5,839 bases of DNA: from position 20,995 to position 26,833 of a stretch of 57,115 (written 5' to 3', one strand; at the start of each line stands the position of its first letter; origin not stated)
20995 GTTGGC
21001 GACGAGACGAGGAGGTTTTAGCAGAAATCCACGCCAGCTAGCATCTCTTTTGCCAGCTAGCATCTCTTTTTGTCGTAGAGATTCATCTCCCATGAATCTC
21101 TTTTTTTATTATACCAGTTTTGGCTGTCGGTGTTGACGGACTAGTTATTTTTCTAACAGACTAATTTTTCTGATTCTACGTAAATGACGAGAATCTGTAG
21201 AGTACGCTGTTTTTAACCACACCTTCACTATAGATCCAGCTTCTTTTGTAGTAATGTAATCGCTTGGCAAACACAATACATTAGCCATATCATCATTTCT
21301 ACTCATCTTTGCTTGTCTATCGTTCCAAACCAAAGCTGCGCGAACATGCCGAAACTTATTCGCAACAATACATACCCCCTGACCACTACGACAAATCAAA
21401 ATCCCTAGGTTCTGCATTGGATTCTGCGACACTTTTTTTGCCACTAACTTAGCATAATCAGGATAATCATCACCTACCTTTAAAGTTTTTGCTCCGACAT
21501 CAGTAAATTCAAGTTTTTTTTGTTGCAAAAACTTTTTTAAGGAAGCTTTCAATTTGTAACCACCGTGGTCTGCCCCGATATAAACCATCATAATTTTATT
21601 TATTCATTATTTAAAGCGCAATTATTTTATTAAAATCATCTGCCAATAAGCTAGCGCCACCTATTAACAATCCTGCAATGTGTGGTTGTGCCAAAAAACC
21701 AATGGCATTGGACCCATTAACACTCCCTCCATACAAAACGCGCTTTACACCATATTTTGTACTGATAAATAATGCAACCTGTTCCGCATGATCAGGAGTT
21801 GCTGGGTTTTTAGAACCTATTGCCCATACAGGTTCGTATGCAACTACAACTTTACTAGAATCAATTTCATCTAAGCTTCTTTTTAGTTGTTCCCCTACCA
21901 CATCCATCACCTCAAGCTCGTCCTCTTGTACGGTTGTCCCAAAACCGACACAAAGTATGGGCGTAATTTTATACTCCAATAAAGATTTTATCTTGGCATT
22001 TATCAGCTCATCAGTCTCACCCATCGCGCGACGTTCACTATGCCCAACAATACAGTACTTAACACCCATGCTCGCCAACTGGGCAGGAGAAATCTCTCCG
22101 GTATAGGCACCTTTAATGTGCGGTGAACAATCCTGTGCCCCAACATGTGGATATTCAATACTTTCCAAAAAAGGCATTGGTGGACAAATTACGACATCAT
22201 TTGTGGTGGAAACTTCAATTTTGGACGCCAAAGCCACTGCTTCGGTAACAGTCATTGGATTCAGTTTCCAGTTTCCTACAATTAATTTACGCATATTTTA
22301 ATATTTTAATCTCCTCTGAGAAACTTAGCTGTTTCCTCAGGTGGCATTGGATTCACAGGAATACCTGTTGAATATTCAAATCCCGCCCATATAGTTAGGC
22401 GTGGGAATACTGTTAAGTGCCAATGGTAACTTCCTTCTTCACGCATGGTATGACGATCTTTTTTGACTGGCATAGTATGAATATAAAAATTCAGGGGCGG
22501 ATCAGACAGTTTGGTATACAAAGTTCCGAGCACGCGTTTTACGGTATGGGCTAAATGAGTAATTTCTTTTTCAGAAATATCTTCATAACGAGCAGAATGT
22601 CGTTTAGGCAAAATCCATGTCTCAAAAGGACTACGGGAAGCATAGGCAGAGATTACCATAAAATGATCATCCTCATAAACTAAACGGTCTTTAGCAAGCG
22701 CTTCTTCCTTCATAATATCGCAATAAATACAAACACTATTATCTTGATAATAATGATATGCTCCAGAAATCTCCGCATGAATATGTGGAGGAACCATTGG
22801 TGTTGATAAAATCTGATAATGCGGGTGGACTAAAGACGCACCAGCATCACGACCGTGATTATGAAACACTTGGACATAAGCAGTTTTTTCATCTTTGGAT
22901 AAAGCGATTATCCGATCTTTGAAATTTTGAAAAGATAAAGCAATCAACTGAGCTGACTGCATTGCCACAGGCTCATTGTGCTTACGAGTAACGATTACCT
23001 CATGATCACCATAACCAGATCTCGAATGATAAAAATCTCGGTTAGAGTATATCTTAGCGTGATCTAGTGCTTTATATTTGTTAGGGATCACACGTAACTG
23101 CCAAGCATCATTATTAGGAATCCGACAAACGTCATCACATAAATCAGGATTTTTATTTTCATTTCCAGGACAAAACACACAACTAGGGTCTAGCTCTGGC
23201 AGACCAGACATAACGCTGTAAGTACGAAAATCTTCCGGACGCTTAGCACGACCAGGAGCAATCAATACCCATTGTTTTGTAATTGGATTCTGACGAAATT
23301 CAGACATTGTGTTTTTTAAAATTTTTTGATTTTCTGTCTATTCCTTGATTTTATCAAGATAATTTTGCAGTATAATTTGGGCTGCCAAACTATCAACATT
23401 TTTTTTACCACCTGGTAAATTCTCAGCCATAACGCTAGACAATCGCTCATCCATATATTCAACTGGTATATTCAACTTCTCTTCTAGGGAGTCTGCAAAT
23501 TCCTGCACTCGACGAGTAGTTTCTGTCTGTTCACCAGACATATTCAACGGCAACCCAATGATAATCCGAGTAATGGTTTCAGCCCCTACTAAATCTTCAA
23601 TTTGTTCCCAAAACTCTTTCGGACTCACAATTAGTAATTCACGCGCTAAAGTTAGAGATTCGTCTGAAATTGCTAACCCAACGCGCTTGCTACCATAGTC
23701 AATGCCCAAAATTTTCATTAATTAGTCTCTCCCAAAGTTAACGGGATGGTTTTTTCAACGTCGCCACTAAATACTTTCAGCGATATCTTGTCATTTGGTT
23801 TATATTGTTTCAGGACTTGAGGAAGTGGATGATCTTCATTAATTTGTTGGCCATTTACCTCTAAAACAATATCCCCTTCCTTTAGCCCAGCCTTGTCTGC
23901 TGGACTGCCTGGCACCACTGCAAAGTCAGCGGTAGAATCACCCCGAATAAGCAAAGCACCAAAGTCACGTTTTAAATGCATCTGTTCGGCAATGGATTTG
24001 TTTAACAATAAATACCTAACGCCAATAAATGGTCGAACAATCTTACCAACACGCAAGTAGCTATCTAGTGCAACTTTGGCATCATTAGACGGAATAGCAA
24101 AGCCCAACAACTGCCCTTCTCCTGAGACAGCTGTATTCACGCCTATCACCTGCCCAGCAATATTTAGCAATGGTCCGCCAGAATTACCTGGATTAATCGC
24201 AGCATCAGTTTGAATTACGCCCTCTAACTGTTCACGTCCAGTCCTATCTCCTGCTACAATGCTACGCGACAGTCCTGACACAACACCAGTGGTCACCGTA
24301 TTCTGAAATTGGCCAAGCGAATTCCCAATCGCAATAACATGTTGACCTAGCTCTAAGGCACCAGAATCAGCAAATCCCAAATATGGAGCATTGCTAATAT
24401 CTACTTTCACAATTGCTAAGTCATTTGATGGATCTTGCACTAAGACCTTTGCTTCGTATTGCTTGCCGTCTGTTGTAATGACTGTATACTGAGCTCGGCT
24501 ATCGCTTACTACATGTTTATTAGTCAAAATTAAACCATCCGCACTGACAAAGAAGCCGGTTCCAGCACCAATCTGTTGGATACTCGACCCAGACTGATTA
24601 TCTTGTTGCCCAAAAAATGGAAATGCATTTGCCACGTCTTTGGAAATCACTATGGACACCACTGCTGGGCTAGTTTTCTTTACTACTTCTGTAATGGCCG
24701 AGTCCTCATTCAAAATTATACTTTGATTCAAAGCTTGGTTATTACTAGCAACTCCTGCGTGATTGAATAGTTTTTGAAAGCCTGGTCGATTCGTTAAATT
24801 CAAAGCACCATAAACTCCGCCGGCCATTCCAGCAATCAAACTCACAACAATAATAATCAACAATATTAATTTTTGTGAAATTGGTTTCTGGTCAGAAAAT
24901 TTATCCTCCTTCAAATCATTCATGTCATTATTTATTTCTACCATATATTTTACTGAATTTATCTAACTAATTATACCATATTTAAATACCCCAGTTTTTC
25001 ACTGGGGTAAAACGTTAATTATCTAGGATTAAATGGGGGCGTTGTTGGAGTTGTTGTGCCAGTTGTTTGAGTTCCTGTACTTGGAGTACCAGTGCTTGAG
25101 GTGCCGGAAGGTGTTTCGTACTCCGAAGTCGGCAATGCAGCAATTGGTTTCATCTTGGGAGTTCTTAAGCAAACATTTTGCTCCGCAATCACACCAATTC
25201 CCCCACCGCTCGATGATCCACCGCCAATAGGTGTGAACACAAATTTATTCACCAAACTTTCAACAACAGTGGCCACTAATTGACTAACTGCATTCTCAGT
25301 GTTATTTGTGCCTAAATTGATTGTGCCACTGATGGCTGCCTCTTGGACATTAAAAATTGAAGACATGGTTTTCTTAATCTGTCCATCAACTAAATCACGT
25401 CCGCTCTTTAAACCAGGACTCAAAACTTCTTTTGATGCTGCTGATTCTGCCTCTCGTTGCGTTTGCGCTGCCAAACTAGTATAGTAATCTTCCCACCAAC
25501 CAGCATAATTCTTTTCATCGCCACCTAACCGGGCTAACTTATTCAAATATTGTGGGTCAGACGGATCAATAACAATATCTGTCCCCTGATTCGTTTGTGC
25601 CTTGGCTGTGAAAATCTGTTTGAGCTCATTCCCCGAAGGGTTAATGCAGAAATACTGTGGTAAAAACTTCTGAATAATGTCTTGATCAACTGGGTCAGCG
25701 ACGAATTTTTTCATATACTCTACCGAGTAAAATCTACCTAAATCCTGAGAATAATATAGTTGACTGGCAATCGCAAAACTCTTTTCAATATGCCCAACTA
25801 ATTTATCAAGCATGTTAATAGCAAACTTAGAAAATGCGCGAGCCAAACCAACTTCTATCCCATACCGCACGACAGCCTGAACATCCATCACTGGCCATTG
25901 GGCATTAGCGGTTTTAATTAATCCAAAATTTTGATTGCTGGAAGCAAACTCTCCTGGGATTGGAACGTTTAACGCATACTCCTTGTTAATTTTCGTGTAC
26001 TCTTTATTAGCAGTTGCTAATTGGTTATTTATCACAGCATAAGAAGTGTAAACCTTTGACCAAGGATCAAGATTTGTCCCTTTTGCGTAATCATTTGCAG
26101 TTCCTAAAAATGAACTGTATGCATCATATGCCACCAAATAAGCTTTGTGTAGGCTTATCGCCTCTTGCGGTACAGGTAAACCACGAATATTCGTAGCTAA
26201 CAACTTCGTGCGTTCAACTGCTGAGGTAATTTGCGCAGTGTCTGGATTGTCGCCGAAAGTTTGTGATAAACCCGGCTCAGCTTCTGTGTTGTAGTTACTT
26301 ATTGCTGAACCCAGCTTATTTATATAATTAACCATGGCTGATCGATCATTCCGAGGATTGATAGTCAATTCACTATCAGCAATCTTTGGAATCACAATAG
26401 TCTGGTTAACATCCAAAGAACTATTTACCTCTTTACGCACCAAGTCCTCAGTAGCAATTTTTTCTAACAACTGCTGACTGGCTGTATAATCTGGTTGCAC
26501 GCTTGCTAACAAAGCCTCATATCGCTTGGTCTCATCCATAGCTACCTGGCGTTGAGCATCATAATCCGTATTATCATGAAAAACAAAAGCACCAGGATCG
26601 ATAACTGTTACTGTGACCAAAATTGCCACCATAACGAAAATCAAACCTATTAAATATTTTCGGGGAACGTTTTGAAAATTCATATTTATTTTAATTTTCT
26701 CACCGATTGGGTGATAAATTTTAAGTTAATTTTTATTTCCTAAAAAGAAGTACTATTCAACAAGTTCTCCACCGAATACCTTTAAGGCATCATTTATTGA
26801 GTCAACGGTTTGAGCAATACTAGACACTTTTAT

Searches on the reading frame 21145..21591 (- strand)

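Call 61: search_protein_families(library=pfam, proteins=[window:21145-21591:-], max_evalue=0.001)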
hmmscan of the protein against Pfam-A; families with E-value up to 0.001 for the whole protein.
window:21145-21591:- (148 aa): 1 family
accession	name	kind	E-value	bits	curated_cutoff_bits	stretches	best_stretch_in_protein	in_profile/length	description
PF02502.23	LacAB_rpiB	-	6.5e-45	152.9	24.7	1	3-143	1-138/138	Ribose/Galactose Isomerase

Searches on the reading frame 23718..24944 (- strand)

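Call 8: search_protein_families(library=ncbifam, proteins=[window:23718-24944:-], max_evalue=0.1)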
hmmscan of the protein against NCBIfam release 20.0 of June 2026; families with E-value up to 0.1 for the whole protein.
window:23718-24944:- (408 aa): 26 families (the best 25 are shown)
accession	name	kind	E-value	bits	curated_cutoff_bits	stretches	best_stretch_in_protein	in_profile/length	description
TIGR02037.1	degP_htrA_DO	subfamily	2.4e-83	280.5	416.2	1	84-406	3-329/434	Do family serine endopeptidase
NF041521.1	HhoA_HhoB_HtrA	equivalog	2.4e-74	250.6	450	1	84-403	3-330/335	HhoA/HhoB/HtrA family serine endopeptidase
NF047968.1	SerProtHtrA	equivalog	2.8e-74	250.6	470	1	32-403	1-356/357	serine protease HtrA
NF053637.1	SerProtHtrAspr2045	equivalog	2.3e-48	165.1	650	1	22-404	7-386/394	serine protease HtrA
NF007526.1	PRK10139.1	equivalog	4.3e-48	164.1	756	1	82-398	40-353/456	serine endoprotease DegQ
TIGR02038.1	protease_degS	equivalog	5.2e-47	160.7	422.95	1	80-407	43-349/351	outer membrane-stress sensor serine endopeptidase DegS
NF008189.1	PRK10942.1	equivalog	3.4e-45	154.4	720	1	114-393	100-370/477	serine endoprotease DegP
NF008147.1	PRK10898.1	equivalog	5e-42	144.3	408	1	79-406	42-349/352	outer membrane-stress sensor serine endopeptidase DegS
NF050055.1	SerProtHtrAMycob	equivalog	3.3e-41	141.8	800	1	123-380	224-474/502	serine protease HtrA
NF040960.1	MamE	equivalog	3.5e-36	125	800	2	113-291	111-288/659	magnetosome formation protease MamE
NF040961.1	MamO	equivalog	1.4e-22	79.8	800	1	84-287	75-258/648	magnetosome protein MamO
NF033740.0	MarP_fam_protase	equivalog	2.2e-22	79.7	250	1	123-292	208-373/390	MarP family serine protease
NF041199.1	trx7_PDZ_seleno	equivalog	2e-05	23.7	300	1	344-402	211-388/390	Trx7/PDZ domain-containing (seleno)protein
TIGR00054.1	TIGR00054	equivalog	0.00011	21.1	147.55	1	342-391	208-256/421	RIP metalloprotease RseP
TIGR02860.1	spore_IV_B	equivalog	0.00016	20.8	305.25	1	347-392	124-168/402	SpoIVB peptidase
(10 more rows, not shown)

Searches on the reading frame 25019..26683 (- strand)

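Call 8: search_protein_families(library=ncbifam, proteins=[window:25019-26683:-], max_evalue=0.1)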
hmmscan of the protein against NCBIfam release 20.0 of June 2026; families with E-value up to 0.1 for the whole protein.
window:25019-26683:- (554 aa): 1 family
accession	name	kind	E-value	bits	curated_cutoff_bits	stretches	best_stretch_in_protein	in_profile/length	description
NF007441.0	PRK09989.1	equivalog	0.039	13.7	412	1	33-92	120-179/258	HPr family phosphocarrier protein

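Call 21: search_protein_families(library=pfam, proteins=[window:25019-26683:-], max_evalue=0.001)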
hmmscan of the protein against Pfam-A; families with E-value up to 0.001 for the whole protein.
window:25019-26683:- (554 aa): 0 families
